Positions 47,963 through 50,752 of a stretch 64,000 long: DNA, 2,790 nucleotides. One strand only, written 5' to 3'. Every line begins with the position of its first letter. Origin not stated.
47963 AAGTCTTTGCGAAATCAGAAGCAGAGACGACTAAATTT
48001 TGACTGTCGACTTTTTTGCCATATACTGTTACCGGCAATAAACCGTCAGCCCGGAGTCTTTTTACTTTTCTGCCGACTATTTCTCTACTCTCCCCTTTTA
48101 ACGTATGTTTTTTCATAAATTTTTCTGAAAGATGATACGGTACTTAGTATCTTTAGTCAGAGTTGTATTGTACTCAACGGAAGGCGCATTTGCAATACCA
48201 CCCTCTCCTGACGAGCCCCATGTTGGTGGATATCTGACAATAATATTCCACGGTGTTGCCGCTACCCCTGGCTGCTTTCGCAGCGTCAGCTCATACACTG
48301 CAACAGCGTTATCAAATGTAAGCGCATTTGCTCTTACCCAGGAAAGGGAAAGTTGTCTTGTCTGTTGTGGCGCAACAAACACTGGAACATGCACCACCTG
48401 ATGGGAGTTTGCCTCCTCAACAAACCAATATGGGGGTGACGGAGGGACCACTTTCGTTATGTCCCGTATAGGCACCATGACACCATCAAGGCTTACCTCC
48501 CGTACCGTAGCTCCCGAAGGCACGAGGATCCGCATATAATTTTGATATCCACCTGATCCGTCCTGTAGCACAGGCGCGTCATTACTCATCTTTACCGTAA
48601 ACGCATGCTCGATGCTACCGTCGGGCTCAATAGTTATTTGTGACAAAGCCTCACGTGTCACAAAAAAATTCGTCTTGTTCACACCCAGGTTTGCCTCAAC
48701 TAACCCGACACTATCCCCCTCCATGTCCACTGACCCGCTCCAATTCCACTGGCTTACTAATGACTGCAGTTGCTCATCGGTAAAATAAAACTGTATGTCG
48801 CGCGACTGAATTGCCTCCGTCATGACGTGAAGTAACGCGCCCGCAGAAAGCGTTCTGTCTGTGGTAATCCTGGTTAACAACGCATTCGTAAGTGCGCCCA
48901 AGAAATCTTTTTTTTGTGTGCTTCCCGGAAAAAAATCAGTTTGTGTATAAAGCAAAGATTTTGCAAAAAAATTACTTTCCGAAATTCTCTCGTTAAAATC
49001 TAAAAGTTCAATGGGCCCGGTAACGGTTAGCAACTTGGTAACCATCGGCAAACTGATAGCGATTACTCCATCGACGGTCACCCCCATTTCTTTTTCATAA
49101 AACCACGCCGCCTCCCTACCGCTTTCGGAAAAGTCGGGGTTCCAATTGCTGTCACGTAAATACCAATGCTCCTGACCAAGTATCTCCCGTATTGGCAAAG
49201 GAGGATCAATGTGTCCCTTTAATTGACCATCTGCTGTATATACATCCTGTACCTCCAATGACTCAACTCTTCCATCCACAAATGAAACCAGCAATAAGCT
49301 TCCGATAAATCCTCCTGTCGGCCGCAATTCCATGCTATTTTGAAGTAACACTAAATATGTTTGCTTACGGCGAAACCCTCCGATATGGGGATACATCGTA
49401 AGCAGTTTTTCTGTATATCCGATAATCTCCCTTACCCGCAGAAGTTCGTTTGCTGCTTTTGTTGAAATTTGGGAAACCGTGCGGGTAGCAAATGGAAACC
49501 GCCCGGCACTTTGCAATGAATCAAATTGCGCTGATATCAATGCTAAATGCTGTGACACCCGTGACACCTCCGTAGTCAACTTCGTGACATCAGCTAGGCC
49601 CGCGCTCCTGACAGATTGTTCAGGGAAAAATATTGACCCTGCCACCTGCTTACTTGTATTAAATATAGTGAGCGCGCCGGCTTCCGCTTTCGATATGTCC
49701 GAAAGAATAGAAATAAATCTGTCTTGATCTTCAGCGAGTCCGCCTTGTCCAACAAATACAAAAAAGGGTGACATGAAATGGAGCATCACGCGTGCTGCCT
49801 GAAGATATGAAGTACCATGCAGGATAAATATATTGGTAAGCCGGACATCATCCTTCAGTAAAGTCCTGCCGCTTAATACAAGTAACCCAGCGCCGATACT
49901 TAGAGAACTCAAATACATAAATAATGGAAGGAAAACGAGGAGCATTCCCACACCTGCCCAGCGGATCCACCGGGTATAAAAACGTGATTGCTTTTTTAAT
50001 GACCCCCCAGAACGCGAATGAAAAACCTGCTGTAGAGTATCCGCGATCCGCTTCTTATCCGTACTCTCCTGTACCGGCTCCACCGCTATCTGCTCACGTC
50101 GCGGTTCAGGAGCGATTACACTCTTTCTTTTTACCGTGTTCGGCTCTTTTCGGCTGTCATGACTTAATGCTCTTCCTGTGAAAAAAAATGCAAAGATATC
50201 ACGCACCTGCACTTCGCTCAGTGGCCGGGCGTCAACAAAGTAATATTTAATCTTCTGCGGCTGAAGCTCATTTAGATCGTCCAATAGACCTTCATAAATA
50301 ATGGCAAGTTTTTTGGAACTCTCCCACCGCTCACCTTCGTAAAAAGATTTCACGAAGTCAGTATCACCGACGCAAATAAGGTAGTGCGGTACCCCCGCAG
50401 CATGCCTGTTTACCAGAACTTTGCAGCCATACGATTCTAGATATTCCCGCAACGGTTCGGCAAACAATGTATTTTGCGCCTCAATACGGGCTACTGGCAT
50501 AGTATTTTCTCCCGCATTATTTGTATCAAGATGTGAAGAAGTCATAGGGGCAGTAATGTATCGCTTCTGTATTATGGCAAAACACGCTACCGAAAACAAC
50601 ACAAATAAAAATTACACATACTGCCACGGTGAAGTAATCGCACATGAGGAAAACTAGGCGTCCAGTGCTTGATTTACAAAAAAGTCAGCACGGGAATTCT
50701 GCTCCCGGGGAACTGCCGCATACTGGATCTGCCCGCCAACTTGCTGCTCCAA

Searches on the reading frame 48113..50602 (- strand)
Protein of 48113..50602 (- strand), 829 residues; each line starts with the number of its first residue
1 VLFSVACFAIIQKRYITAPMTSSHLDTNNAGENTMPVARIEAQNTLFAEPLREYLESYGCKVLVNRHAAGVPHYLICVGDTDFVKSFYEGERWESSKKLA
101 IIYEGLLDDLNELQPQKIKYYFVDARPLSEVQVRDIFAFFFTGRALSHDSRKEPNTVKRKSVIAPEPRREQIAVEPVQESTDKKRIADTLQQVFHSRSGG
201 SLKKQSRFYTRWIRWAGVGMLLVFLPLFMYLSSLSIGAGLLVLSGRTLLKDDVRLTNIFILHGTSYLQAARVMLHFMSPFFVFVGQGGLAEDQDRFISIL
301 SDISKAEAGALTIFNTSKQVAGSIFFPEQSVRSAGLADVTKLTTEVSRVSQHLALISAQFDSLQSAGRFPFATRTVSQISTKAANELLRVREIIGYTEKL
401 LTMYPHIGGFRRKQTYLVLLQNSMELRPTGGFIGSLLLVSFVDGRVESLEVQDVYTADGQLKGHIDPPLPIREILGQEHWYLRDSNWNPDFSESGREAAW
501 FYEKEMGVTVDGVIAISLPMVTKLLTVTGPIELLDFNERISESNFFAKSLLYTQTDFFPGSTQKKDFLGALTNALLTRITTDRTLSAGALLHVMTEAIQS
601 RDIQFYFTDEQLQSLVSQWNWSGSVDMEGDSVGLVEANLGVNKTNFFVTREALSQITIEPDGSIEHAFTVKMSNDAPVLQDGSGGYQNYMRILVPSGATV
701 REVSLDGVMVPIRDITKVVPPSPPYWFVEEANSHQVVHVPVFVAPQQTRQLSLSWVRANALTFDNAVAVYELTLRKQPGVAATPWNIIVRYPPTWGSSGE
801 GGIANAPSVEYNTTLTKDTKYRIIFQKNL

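Call 77: search_protein_families(library=pfam, proteins=[window:48113-50602:-], max_evalue=0.00001)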
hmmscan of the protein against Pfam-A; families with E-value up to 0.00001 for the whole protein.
window:48113-50602:- (829 aa): 1 family
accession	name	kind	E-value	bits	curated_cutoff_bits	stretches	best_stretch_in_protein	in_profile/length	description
PF13196.11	DUF4012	-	3.2e-25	89.8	28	1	413-545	3-135/144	Protein of unknown function (DUF4012)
